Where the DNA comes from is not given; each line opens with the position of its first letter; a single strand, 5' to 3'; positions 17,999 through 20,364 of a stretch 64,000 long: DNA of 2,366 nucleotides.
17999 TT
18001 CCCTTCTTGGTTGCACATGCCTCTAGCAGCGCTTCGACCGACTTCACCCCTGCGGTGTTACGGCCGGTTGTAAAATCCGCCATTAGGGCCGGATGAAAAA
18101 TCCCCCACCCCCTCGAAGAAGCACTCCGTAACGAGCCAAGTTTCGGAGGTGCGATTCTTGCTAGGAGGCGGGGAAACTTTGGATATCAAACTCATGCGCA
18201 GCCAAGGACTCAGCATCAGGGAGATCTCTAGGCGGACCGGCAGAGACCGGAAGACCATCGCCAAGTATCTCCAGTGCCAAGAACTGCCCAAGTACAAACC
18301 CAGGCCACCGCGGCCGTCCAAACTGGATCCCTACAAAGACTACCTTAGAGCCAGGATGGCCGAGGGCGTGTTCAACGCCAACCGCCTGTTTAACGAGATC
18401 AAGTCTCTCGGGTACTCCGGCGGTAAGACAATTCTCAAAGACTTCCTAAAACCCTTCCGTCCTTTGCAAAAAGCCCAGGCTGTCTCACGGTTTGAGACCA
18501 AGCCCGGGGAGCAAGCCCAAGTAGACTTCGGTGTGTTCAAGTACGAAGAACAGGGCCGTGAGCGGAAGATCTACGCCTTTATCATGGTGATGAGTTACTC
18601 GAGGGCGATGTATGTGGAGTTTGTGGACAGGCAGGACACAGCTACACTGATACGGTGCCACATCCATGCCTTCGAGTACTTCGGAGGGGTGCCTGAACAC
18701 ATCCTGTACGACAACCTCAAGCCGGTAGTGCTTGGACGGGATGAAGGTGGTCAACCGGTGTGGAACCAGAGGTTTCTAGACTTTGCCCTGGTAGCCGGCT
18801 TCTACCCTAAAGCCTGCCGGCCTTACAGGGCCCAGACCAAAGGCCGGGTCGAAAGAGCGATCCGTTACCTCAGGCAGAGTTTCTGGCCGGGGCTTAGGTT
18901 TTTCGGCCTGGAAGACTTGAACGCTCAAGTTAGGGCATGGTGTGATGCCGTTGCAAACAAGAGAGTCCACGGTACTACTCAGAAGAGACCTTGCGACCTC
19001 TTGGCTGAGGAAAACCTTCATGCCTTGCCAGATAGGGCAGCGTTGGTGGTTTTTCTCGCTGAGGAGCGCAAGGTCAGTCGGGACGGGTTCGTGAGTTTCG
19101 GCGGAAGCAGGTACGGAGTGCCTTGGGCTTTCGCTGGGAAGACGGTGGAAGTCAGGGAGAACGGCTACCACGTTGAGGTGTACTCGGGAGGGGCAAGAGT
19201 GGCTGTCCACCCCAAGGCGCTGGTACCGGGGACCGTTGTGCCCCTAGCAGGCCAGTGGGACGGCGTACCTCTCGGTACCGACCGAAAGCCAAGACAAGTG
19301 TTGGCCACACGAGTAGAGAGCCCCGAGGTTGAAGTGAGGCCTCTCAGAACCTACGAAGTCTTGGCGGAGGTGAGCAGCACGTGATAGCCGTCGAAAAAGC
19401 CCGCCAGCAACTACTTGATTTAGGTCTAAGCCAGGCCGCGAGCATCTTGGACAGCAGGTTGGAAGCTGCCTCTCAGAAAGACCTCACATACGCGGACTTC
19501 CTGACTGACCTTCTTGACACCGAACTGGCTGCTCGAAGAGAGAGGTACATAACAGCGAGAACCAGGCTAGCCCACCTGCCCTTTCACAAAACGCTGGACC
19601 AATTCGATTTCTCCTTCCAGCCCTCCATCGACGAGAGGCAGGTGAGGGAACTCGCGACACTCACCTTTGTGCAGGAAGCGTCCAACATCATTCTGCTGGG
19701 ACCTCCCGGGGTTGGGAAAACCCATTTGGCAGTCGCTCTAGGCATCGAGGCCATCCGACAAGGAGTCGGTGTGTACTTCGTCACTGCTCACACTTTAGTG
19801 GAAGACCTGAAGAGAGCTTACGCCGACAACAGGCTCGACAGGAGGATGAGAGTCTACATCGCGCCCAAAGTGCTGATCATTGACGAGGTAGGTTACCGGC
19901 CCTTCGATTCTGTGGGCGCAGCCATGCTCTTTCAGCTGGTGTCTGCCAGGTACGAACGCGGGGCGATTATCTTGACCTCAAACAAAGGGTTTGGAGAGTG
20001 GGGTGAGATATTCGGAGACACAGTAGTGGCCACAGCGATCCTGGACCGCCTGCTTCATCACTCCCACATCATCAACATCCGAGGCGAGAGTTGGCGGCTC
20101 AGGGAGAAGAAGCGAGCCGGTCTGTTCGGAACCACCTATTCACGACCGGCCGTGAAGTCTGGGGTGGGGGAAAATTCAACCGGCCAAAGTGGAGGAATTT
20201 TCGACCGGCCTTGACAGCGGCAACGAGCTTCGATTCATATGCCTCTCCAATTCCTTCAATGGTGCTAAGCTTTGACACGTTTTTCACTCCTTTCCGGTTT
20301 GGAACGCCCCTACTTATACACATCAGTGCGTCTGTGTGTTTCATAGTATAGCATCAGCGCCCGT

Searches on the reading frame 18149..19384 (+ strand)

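Call 76: search_protein_families(library=pfam, proteins=[window:18149-19384:+], max_evalue=0.00001)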
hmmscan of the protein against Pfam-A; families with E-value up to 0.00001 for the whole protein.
window:18149-19384:+ (411 aa): 2 families
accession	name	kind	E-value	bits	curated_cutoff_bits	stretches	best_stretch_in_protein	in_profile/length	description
PF22483.2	Mu-transpos_C_2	-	1.7e-16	60.1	27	1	293-358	1-65/73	Mu transposase, C-terminal domain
PF00665.32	rve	-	2.5e-14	53.8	32.6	1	117-227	2-101/102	Integrase core domain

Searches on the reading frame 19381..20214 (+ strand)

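Call 76: search_protein_families(library=pfam, proteins=[window:19381-20214:+], max_evalue=0.00001)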
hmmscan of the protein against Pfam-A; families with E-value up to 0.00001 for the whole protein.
window:19381-20214:+ (277 aa): 3 families
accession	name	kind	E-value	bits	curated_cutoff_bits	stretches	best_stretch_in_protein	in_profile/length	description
PF01695.23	IstB_IS21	-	1.3e-92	310.1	24.1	1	11-245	3-237/238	IstB-like ATP binding protein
PF00308.24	Bac_DnaA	-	3.2e-06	27.9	23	1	101-201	35-138/162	Bacterial DnaA ATPAse domain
PF20720.3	nSTAND3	-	6.3e-06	26.4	27.2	0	96-150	13-64/155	Novel STAND NTPase 3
